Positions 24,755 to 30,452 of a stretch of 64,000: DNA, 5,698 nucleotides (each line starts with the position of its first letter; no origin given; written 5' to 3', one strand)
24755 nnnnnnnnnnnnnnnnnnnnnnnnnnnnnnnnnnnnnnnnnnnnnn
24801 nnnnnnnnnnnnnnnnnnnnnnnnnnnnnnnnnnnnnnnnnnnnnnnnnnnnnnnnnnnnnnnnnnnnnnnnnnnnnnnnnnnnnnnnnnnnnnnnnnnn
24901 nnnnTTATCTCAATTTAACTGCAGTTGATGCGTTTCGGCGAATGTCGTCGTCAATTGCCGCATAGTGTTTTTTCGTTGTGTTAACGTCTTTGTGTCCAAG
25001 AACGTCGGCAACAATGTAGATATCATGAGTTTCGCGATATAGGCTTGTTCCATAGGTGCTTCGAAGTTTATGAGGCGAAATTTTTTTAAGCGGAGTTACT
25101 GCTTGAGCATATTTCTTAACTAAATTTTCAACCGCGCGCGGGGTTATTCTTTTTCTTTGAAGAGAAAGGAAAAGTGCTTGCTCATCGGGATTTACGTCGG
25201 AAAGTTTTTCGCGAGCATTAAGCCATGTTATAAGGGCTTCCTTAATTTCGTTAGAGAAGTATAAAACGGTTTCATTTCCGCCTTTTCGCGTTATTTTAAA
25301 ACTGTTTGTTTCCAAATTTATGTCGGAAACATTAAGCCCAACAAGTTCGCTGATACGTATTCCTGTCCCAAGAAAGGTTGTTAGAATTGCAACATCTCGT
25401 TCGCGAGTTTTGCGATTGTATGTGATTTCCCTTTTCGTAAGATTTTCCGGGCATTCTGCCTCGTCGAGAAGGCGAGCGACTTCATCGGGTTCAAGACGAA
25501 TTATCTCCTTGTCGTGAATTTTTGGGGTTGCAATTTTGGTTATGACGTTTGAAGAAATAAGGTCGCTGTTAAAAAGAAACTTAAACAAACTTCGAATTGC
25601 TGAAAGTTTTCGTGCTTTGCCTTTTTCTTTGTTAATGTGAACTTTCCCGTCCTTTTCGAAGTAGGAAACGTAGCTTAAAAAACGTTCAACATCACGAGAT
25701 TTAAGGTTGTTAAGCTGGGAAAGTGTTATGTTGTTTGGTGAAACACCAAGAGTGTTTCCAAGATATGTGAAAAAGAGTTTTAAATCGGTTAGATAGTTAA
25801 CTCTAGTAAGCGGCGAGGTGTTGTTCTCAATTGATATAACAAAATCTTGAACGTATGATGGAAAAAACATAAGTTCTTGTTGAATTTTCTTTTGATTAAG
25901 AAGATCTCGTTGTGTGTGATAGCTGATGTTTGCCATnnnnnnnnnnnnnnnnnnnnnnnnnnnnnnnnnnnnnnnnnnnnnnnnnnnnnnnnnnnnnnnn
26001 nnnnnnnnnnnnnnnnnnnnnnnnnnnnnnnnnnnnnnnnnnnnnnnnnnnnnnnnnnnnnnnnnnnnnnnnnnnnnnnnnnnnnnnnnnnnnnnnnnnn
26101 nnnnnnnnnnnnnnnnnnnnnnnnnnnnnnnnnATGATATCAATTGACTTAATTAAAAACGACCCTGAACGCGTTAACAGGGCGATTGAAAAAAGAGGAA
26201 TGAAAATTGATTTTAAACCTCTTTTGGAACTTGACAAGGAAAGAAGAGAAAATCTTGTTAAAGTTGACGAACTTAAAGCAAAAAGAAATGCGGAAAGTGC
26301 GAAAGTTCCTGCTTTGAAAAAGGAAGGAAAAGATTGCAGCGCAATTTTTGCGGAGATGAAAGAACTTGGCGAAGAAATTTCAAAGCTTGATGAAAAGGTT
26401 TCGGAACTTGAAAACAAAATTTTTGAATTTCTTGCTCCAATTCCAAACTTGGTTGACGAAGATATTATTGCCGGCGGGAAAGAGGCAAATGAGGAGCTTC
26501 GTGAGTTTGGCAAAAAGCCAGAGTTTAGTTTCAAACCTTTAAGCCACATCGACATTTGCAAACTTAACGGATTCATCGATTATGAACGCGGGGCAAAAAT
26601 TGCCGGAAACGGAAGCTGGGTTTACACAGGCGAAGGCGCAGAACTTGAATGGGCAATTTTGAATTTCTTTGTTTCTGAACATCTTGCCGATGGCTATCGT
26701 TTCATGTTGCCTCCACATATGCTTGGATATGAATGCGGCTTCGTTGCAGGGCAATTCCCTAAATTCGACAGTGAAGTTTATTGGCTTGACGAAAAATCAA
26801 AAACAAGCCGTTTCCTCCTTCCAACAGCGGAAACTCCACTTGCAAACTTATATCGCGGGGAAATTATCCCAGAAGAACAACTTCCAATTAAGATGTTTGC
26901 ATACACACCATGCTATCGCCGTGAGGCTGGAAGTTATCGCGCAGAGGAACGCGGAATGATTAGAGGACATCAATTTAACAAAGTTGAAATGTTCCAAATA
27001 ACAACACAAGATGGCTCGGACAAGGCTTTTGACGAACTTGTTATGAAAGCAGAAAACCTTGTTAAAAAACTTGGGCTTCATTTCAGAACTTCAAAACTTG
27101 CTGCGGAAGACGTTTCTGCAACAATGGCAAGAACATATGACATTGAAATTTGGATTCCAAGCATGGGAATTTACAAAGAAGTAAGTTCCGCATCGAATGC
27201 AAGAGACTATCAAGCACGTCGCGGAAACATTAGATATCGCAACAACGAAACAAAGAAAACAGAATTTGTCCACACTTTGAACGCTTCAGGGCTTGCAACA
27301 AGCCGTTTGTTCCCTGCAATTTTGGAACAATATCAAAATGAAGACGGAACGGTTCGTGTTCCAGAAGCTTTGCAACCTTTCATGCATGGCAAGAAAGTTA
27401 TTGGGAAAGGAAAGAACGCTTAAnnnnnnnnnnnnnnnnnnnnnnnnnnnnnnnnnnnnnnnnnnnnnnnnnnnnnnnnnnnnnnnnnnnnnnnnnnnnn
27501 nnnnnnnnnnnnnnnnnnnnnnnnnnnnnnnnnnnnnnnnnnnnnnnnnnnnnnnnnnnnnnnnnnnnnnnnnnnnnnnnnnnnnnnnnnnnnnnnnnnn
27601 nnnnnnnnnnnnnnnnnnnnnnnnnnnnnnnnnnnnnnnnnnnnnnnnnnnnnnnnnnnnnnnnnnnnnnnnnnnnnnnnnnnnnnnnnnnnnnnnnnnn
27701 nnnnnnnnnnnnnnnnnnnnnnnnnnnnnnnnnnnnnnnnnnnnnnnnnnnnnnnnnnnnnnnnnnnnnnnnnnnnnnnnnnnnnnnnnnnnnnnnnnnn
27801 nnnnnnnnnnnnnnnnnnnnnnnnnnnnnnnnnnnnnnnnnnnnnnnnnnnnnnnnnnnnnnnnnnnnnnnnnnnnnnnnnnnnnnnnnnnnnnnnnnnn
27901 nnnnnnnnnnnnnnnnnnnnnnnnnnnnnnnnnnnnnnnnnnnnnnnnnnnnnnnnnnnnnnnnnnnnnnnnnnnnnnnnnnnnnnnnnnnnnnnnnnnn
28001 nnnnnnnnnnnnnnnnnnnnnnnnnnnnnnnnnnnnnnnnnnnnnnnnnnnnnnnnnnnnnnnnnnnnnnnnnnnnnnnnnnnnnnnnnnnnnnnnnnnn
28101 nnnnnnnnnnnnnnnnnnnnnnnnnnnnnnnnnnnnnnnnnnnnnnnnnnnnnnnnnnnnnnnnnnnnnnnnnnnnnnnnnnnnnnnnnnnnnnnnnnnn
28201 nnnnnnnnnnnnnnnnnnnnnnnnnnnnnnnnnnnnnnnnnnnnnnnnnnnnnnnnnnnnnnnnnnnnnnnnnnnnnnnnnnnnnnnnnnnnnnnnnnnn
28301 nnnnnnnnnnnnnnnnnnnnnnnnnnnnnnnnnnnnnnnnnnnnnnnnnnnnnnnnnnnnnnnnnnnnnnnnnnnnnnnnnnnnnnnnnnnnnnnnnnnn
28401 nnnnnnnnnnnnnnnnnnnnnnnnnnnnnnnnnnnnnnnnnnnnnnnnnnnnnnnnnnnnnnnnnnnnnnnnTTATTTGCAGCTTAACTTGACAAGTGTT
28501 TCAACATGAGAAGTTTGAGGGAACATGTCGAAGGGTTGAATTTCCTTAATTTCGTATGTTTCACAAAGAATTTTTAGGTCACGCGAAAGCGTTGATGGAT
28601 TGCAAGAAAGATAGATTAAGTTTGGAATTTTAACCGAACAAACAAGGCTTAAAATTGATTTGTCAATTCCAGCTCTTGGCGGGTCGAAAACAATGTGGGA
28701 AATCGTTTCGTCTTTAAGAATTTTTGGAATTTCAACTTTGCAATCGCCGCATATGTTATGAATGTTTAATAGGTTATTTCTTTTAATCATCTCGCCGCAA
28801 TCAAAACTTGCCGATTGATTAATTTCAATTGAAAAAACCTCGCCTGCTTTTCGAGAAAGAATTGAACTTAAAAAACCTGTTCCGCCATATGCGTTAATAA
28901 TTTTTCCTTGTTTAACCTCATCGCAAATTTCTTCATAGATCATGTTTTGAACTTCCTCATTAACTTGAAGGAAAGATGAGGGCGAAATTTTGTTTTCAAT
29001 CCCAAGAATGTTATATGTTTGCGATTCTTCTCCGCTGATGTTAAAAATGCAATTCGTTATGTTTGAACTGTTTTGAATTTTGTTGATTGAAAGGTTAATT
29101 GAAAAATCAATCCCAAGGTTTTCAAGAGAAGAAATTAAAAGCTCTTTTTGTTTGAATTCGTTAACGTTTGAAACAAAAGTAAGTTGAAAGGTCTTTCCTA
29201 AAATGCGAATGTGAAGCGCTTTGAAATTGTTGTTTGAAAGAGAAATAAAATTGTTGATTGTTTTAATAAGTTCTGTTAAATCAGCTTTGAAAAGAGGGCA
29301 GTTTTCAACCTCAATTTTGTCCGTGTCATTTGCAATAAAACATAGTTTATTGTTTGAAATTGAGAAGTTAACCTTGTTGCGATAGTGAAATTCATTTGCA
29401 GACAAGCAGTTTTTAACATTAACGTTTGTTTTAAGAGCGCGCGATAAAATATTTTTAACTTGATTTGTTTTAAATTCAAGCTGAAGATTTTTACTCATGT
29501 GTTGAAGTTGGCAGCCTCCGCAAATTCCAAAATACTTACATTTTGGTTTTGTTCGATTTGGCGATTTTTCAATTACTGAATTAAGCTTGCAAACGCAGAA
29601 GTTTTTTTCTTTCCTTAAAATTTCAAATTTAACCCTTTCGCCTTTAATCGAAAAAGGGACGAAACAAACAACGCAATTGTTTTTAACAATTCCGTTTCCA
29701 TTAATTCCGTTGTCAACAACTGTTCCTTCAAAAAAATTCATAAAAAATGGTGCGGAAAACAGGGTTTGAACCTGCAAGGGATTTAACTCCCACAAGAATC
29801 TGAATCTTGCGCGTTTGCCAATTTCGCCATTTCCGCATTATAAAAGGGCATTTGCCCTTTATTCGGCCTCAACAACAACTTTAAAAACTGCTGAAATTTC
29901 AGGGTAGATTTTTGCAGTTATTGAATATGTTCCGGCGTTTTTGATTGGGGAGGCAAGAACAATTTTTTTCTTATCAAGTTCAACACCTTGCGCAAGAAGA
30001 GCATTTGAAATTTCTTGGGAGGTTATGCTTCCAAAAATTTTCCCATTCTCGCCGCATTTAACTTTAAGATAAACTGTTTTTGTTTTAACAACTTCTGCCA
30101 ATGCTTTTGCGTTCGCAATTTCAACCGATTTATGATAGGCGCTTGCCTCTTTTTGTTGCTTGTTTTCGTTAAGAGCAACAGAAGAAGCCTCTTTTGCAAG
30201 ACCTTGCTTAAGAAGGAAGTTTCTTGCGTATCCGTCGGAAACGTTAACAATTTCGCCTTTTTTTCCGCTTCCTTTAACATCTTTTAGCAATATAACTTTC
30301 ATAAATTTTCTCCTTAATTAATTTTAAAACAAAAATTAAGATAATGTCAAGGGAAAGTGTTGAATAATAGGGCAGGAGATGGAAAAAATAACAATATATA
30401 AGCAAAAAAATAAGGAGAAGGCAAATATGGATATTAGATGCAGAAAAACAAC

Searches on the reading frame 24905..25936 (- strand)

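Call 4: search_protein_families(library=pfam, proteins=[window:24905-25936:-], max_evalue=0.01)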
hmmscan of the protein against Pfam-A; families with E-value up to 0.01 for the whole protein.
window:24905-25936:- (343 aa): 3 families
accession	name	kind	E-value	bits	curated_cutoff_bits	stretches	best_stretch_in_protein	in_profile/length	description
PF00589.27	Phage_integrase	-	2.7e-31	109.1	27.1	1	147-329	2-169/172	Phage integrase family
PF02899.23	Phage_int_SAM_1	-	4.6e-10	40.1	22.3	1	34-122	8-80/83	Phage integrase, N-terminal SAM-like domain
PF16684.10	ResT-TelK_cat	-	0.0021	18.1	27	1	236-326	87-179/181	Telomere resolvase ResT/TelK catalytic domain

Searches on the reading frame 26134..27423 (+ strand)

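Call 8: search_protein_families(library=pfam, proteins=[window:26134-27423:+], max_evalue=0.0001)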
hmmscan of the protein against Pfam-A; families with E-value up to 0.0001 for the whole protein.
window:26134-27423:+ (429 aa): 2 families
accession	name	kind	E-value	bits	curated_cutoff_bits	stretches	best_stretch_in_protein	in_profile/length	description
PF00587.30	tRNA-synt_2b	-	9.2e-36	124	29.3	1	216-400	1-179/179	tRNA synthetase class II core domain (G, H, P, S and T)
PF02403.27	Seryl_tRNA_N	-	3.3e-26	92.1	28.2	1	1-107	1-108/108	Seryl-tRNA synthetase N-terminal domain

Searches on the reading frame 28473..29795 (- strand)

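Call 8: search_protein_families(library=pfam, proteins=[window:28473-29795:-], max_evalue=0.0001)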
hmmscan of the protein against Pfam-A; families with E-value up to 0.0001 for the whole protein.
window:28473-29795:- (440 aa): 2 families
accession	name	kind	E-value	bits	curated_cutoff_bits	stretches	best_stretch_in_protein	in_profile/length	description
PF05958.17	tRNA_U5-meth_tr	-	2.2e-22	80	23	1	103-438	3-355/357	tRNA (Uracil-5-)-methyltransferase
PF03602.21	Cons_hypoth95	-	5.8e-05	23.3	24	0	280-385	26-136/182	Conserved hypothetical protein 95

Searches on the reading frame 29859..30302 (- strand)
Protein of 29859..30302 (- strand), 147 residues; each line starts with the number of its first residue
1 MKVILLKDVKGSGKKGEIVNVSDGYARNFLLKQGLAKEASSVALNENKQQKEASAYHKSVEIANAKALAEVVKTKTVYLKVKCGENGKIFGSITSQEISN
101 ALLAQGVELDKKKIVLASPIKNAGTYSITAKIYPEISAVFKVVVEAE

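Call 8: search_protein_families(library=pfam, proteins=[window:29859-30302:-], max_evalue=0.0001)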
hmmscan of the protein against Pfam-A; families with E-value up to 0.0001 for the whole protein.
window:29859-30302:- (147 aa): 2 families
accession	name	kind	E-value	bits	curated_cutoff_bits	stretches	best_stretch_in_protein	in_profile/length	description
PF03948.19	Ribosomal_L9_C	-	1.4e-25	89.9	23.2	1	63-145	1-85/86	Ribosomal protein L9, C-terminal domain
PF01281.25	Ribosomal_L9_N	-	2.1e-23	82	20.7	1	1-45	1-45/47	Ribosomal protein L9, N-terminal domain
